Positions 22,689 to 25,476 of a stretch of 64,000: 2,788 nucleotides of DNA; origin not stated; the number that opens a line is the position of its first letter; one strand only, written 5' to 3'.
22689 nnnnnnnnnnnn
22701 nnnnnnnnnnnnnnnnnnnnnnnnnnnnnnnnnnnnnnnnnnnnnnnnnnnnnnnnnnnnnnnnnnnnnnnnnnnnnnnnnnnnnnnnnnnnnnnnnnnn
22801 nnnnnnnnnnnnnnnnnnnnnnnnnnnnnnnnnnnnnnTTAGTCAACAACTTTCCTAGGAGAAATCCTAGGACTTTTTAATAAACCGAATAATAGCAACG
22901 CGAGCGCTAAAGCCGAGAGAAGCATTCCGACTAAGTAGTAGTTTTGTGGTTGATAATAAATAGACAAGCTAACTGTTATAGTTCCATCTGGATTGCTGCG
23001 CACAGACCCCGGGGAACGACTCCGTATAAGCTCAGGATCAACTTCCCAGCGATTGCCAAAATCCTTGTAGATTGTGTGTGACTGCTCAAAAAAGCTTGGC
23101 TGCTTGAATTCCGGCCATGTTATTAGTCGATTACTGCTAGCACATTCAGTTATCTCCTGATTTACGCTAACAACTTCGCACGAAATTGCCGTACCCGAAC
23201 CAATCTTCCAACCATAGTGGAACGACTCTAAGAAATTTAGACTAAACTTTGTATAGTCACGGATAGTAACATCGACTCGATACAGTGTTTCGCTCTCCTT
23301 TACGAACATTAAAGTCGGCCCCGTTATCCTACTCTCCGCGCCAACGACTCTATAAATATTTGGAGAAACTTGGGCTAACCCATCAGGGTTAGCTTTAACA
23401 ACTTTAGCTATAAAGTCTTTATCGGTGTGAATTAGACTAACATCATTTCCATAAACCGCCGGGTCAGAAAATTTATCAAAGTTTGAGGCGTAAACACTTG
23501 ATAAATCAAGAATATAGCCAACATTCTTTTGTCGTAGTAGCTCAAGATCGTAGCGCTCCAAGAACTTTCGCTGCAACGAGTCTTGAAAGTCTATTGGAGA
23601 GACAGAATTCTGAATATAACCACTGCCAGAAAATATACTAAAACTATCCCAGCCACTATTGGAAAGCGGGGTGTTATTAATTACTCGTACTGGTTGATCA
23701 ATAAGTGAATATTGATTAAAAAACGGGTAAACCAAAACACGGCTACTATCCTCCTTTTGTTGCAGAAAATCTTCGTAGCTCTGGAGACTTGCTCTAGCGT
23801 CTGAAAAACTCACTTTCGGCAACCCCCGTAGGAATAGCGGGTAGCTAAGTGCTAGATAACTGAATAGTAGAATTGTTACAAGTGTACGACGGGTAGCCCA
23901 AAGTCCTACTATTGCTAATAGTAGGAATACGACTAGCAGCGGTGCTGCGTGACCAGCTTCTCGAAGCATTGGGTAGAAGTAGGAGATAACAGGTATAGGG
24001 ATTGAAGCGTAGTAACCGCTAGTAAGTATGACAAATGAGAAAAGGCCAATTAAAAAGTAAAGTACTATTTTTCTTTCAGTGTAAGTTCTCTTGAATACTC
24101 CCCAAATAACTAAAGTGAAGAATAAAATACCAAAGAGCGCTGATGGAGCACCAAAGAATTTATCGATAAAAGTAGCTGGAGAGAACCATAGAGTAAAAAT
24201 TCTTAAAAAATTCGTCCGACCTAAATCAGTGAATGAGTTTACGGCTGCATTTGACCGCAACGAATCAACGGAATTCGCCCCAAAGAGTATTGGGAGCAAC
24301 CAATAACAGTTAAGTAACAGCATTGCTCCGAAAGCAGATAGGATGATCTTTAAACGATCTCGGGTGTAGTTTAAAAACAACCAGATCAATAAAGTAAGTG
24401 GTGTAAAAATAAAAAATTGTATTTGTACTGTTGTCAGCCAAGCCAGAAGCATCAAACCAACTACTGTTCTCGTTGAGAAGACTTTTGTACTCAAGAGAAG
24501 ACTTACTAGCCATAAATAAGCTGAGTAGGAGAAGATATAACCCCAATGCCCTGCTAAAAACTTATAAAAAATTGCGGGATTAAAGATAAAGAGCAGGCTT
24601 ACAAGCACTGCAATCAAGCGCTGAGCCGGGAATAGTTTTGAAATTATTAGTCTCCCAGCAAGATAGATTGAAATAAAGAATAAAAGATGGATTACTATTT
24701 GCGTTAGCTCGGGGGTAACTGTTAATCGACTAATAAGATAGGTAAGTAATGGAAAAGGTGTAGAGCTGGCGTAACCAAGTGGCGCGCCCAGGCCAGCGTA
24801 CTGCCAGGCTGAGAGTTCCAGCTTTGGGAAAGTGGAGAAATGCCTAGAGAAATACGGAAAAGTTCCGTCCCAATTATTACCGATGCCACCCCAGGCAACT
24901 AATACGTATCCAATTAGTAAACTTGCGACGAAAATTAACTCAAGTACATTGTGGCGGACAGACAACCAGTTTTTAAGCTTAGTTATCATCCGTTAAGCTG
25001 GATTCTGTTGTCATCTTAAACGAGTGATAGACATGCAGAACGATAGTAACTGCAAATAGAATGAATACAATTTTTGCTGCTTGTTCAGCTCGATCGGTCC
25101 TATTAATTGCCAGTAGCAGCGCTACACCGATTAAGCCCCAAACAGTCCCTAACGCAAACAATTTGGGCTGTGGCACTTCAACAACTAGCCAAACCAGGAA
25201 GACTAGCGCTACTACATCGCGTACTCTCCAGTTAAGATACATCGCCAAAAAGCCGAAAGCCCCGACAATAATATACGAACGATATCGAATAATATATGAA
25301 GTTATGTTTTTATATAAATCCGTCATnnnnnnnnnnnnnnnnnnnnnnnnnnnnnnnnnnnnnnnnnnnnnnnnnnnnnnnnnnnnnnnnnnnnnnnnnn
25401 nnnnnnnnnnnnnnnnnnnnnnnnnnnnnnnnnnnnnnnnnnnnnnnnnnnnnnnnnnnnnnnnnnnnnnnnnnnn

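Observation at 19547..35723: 16-kb low-GC glycosylation island encoding a 2,3-diacetamido-sugar enzyme set, two GT-C-like giant membrane proteins, four GTs and a flippase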

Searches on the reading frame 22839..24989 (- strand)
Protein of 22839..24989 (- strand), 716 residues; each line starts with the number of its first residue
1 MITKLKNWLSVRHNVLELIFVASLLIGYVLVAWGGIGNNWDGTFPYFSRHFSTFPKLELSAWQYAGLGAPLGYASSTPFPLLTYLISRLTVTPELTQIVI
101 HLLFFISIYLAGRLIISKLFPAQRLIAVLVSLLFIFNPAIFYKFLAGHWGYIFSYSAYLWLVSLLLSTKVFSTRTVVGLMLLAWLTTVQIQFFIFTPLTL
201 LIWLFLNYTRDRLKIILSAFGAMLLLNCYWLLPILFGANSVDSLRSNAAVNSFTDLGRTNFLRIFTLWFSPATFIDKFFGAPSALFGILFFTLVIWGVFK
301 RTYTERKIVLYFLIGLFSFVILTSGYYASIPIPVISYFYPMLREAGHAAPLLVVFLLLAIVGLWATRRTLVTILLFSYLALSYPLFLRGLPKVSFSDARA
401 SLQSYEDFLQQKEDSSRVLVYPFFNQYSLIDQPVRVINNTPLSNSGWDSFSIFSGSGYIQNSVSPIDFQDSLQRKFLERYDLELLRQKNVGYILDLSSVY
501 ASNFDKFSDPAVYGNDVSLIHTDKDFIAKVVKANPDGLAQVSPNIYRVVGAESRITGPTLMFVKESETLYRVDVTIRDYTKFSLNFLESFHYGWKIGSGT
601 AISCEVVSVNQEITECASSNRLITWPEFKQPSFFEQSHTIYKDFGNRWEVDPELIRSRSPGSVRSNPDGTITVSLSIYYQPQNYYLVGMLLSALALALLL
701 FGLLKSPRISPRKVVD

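Call 3: search_protein_families(library=pfam, proteins=[window:22839-24989:-])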
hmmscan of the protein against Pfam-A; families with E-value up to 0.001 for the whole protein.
window:22839-24989:- (716 aa): 0 families

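Call 6: search_protein_families(library=ncbifam, proteins=[window:22839-24989:-], max_evalue=0.01)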
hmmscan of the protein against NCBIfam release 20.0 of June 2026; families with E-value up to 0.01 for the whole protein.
window:22839-24989:- (716 aa): 1 family
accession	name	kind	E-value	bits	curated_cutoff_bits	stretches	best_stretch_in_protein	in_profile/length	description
NF053599.1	transp_MmpA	equivalog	7.4e-06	24.8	210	1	98-253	67-216/543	MmpA family trehalose lipid delivery protein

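Call 10: search_solved_structures(query=window:22839-24989:-, max_evalue=10)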
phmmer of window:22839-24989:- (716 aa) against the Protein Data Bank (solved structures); distinct sequences matched with E-value up to 10: 2.
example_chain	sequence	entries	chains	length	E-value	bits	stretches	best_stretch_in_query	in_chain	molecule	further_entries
4gnr_A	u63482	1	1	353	1.7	10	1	467-550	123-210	ABC transporter substrate-binding protein-branched chain amino acid transport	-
2jqp_A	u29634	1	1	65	3.7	8.8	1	577-620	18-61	Weak toxin 1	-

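Call 11: search_protein_families(library=pfam, proteins=[window:22839-24989:-], max_evalue=10)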
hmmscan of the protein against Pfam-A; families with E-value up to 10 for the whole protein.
window:22839-24989:- (716 aa): 0 families

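Call 14: find_homologous_proteins(query=window:22839-24989:-)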
Query window:22839-24989:- (716 aa): 10 proteins with E <= 0.001 among 8000 candidates.
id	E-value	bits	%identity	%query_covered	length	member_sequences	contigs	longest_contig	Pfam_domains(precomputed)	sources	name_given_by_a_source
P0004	0.0e+0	1590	100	100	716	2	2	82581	-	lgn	-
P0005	3.6e-121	424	38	94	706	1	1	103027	-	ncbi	-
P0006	4.4e-118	414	37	93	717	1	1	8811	-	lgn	-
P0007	2.0e-110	388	34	94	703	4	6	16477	-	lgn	-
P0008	3.7e-110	387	36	92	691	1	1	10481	-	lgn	-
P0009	9.5e-104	366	36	78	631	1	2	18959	-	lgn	-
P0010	2.4e-103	365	36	92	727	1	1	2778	-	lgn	-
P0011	3.6e-94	335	33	94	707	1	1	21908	-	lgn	-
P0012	2.0e-78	282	33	94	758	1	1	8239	-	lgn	-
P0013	6.7e-56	208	26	96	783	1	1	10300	-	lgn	-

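Call 29: find_encoding_contigs(protein=P0005, flank=10000, max_places=2)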
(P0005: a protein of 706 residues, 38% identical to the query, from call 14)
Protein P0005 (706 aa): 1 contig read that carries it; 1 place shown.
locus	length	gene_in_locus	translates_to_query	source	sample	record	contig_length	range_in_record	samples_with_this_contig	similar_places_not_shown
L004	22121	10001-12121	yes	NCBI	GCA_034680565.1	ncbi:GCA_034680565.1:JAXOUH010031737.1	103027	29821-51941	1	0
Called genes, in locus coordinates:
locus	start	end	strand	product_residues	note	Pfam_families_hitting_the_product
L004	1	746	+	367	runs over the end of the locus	PF13439:Glyco_transf_4, PF00534:Glycos_transf_1, PF13692:Glyco_trans_1_4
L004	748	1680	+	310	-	PF00535:Glycos_transf_2, PF10111:Glyco_tranf_2_2, PF13641:Glyco_tranf_2_3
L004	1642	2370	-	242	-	PF13489:Methyltransf_23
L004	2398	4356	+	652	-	-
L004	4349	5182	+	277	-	PF13641:Glyco_tranf_2_3, PF00535:Glycos_transf_2, PF10111:Glyco_tranf_2_2 (weak), PF13632:Glyco_trans_2_3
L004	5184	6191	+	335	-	PF13641:Glyco_tranf_2_3, PF00535:Glycos_transf_2, PF10111:Glyco_tranf_2_2, PF12804:NTP_transf_3 (weak)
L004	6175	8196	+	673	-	-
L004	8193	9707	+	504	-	-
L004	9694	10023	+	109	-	-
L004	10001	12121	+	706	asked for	-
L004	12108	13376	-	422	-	-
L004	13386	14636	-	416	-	-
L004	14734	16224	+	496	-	PF01943:Polysacc_synt, PF13440:Polysacc_synt_3, PF01554:MatE (weak)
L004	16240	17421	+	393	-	PF04932:Wzy_C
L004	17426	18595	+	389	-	PF04932:Wzy_C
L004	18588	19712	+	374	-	PF13439:Glyco_transf_4, PF13579:Glyco_trans_4_4, PF20706:GT4-conflict, PF00534:Glycos_transf_1, PF13692:Glyco_trans_1_4, PF13524:Glyco_trans_1_2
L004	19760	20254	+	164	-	-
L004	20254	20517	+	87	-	-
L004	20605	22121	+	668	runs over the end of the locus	PF03030:H_PPase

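Call 36: predict_structure(alignment_id=A1)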
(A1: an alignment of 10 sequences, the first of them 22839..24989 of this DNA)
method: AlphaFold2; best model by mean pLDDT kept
length: 716 residues; sequences in the alignment: 10
mean_pLDDT: 76.7   pTM: 0.82
mean pLDDT of the five models: 76.7, 75.8, 74.4, 72.6, 71.6
residues with pLDDT >= 90: 188; 70-90: 316; 50-70: 143; < 50: 69
segments of 3 or more residues with pLDDT < 50: 37-39, 61-75, 606-643, 709-716
pLDDT, mean of each block of 10 residues (from residue 1): 61 70 67 54 72 67 39 59 81 81 90 88 86 92 81 93 88 90 88 91 92 92 88 67 60 67 89 81 93 93 81 94 80 66 77 95 90 94 85 75 87 86 74 70 60 71 62 85 87 89 71 71 89 95 92 83 76 85 72 58 48 42 35 36 64 80 87 80 73 92 73 37
secondary structure, 60 per line:
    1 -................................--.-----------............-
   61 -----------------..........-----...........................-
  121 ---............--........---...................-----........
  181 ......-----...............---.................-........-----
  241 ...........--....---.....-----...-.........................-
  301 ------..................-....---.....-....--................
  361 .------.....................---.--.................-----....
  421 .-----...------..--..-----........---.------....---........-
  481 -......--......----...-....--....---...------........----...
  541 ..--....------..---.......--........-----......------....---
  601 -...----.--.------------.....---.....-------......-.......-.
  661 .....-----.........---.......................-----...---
elements in order (helices of 4 or more, strands of 3 or more residues): H2-33 H48-59 H78-87 H93-119 H124-135 H138-145 H149-167 H173-186 H192-206 H210-226 H228-235 H241-251 H254-257 H261-265 H275-299 H307-324 H326-329 H333-337 H339-342 H345-361 H368-388 H395-411 E417-421 E427-429 H447-454 H465-468 H472-479 H482-487 E490-495 E500-502 H504-507 H510-513 H526-533 E538-542 E545-548 E560-566 E569-576 E582-587 E594-597 E602-604 H625-629 H633-637 E645-650 H652-658 E663-665 E671-679 H683-705

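Call 49: search_protein_representatives(alignment_id=A1)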
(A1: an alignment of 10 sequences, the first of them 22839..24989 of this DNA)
Query: 10 sequences, 714 profile positions. Proteins with E-value up to 0.001 (for the whole library): 3703; up to 1e-10: 1839; up to 1e-30: 232. The best 150 are listed.
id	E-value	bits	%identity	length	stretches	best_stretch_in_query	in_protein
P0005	1.4e-290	982.1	-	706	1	2-710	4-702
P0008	8.5e-275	929.9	-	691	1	1-710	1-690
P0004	2.2e-270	915.3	-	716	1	5-712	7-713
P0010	2.1e-268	908.8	-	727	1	8-711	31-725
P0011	3.6e-264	894.8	-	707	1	4-712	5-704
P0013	1.4e-248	843.2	-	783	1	11-712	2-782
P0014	2.8e-241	819.1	-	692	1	15-711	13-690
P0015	2.8e-234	796.0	-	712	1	1-707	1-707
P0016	1.2e-227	774.0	-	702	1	1-703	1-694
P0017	2.4e-227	773.1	-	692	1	10-710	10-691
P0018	5.6e-222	755.3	-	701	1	4-704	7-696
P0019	5.5e-216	735.5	-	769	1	30-709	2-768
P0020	2.9e-213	726.5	-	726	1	7-712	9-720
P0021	9.1e-212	721.5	-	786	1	8-704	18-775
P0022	4.2e-210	716.0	-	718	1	3-710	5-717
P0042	1.1e-180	618.7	-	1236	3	8-557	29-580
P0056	2.0e-161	555.1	-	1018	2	8-556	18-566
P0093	9.3e-57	209.1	-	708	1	16-707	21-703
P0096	1.7e-52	195.0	-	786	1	9-711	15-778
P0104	1.2e-44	169.1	-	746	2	538-713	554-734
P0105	3.1e-44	167.8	-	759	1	538-712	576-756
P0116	1.5e-42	162.2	-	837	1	538-711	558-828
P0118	7.9e-42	159.8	-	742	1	143-712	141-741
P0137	4.3e-39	150.7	-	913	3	26-425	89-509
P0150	5.0e-37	143.9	-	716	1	53-703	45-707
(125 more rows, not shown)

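Call 50: search_protein_families(library=pfam, proteins=[P0042, P0056, P0093, P0096, P0104, P0105, P0116, P0137, P0118, P0150], max_evalue=0.01)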
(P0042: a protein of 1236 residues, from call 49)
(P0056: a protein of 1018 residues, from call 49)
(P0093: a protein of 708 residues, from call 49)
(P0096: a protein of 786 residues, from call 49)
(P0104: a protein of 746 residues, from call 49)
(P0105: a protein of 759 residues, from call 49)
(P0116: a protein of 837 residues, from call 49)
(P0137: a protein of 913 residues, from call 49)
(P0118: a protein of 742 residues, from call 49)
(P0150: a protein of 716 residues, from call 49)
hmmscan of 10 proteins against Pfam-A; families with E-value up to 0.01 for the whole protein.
P0042 (1236 aa): 1 family
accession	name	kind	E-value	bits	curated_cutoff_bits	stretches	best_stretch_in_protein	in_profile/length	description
PF02018.23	CBM_4_9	-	1e-09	39.3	25.9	1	937-1068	2-132/136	Carbohydrate binding domain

P0056 (1018 aa): 0 families

P0093 (708 aa): 0 families

P0096 (786 aa): 0 families

P0104 (746 aa): 0 families

P0105 (759 aa): 0 families

P0116 (837 aa): 1 family
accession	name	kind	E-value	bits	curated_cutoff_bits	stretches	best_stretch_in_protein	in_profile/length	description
PF01476.26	LysM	-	4.7e-06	26.9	20.9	1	653-696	1-43/43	LysM domain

P0137 (913 aa): 1 family
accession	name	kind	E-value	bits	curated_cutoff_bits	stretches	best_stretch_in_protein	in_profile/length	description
PF11847.13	GT-C_AftD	-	0.0014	17.1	26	0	147-506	71-440/661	Alpha-(1->3)-arabinofuranosyltransferase, N-terminal GT-C domain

P0118 (742 aa): 0 families

P0150 (716 aa): 1 family
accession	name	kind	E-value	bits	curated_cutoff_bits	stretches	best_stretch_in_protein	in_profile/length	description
PF14143.11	YrhC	-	0.0029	18.1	27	0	289-328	18-59/72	YrhC-like protein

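Call 53: find_related_loci(query=A1, collection=genome_contigs, flank=10000)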
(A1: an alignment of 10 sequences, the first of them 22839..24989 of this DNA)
Query A1 (716 aa) in genome_contigs; peptide patterns used: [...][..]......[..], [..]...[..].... (x = any residue, [..] = any of these).
19 stretches matched a pattern; 4 encode a relative of the query (tblastn E <= 1e-3); 4 distinct loci.
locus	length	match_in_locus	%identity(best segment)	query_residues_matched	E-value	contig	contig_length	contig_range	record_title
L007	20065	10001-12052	35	22-705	2e-104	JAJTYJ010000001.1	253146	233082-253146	MAG: bacterium isolate DTUPAT3 1-Genome8, whole genome shotgun sequence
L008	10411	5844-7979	30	12-713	1e-86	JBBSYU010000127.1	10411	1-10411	MAG: Nanoarchaeota archaeon isolate H43-bin046_1 H43_bin046_1_000000000127, whole genome shotgun sequence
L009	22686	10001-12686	29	35-696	6e-76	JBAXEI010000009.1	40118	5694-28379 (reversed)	MAG: Candidatus Berkelbacteria bacterium isolate ELA241 MAG241_9, whole genome shotgun sequence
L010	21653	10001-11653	30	18-567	3e-44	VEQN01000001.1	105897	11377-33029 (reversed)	MAG: Candidatus Taylorbacteria bacterium isolate ZLKRG15 NODE_61_length_105897_cov_4.958334, whole genome shotgun sequen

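Call 93: fold_search(model_id=the predicted structure, library=pdb)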
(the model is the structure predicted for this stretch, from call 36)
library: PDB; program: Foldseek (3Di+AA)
matches with E <= 10: 299; with E <= 0.001: 4
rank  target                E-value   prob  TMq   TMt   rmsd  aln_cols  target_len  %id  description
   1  6w98_A                2.2e-05  1.00  0.45  0.27   8.0       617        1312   12  Single-Particle Cryo-EM Structure of Arabinofuranosyltransferase AftD from Mycobacteria (released 2020-05-13)
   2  6wby                  5.6e-05  1.00  0.43  0.27   8.4       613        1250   12  Single-Particle Cryo-EM Structure of Arabinofuranosyltransferase AftD from Mycobacteria, Mutant R1389S Class 2 (released 2020-05-13)
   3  6wbx                  9.0e-05  1.00  0.39  0.24  12.3       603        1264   12  Single-Particle Cryo-EM Structure of Arabinofuranosyltransferase AftD from Mycobacteria, Mutant R1389S Class 1 (released 2020-05-13)
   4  8b6l_I                1.2e-04  1.00  0.32  0.33  17.9       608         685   12  Subtomogram average of the human Sec61-TRAP-OSTA-translocon (released 2022-12-07)
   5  5ogl_A                1.5e-03  0.99  0.32  0.33  21.8       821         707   11  Structure of bacterial oligosaccharyltransferase PglB in complex with an acceptor peptide and an lipid-linked oligosac (released 2017-10-25)
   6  5ezm                  2.3e-03  1.00  0.34  0.42  10.1       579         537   10  Crystal Structure of ArnT from Cupriavidus metallidurans in the apo state (released 2016-02-17)
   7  7zlg_A                3.1e-03  1.00  0.36  0.39  10.8       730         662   12  Cryo-EM structure of C-mannosyltransferase CeDPY19, in complex with acceptor peptide and bound to CMT2-Fab and anti-Fa (released 2023-01-11)
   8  6euq                  3.1e-01  0.09  0.10  0.15  20.9       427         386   11  MdfA(Q131R/L339E) (released 2018-08-08)
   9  8qcy                  4.0e-01  0.08  0.10  0.14  22.7       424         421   12  Cryo-EM structure of the outward-facing FLVCR2 (released 2024-04-17)
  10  6rw3_A                4.1e-01  0.08  0.10  0.15  24.8       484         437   11  The molecular basis for sugar import in malaria parasites. (released 2020-01-29)
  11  8ro2_Q                4.1e-01  0.02  0.08  0.06  26.3       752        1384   11  Integrative Structure of the human intron lariat Spliceosome (ILS'') (released 2024-09-18)
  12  8vzo_A                4.5e-01  0.07  0.10  0.14  23.2       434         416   12  Cryo-EM structure of FLVCR2 in the outward-facing state with choline bound (released 2024-05-01)
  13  9b1k                  5.9e-01  0.09  0.11  0.14  23.1       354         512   10  Urate bound human URAT1 in the occluded state (released 2024-09-18)
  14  6oom                  5.9e-01  0.08  0.10  0.16  21.1       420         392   13  PROTEIN A (released 2019-09-04)
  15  4ja3_A                6.1e-01  0.07  0.10  0.14  21.3       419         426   15  Partially occluded inward open conformation of the xylose transporter XylE from E. coli (released 2013-05-01)
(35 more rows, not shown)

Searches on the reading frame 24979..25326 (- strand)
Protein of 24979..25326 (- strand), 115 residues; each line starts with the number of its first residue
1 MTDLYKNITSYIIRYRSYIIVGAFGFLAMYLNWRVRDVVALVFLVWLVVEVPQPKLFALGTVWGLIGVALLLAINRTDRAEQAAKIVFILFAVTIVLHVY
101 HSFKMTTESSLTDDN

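Call 3: search_protein_families(library=pfam, proteins=[window:24979-25326:-])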
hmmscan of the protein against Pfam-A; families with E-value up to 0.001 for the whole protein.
window:24979-25326:- (115 aa): 0 families

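Call 6: search_protein_families(library=ncbifam, proteins=[window:24979-25326:-], max_evalue=0.01)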
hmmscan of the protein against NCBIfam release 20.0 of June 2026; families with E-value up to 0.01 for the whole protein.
window:24979-25326:- (115 aa): 1 family
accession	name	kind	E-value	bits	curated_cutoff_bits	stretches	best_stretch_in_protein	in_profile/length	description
NF007749.0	PRK10429.1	equivalog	0.0036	16.2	456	1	7-92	249-330/473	melibiose:sodium transporter MelB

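Call 11: search_protein_families(library=pfam, proteins=[window:24979-25326:-], max_evalue=10)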
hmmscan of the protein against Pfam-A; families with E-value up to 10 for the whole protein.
window:24979-25326:- (115 aa): 4 families
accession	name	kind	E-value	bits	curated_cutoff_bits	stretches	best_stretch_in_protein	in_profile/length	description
PF13105.11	DUF3959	-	0.2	11.4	25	1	8-73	83-148/238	Protein of unknown function (DUF3959)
PF04956.18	TrbC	-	0.53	11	27.9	1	2-49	42-89/98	TrbC/VIRB2 pilin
PF09913.15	DUF2142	-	1.1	8.4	30.1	1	44-104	314-369/395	Predicted membrane protein (DUF2142)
PF11127.14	YgaP-like_TM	-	8.3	7.1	25.3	1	35-72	12-45/66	Inner membrane protein YgaP-like, transmembrane domain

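Call 66: search_protein_families(library=phrogs, proteins=[window:24979-25326:-], max_evalue=0.01)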
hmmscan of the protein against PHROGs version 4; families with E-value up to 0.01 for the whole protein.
window:24979-25326:- (115 aa): 0 families
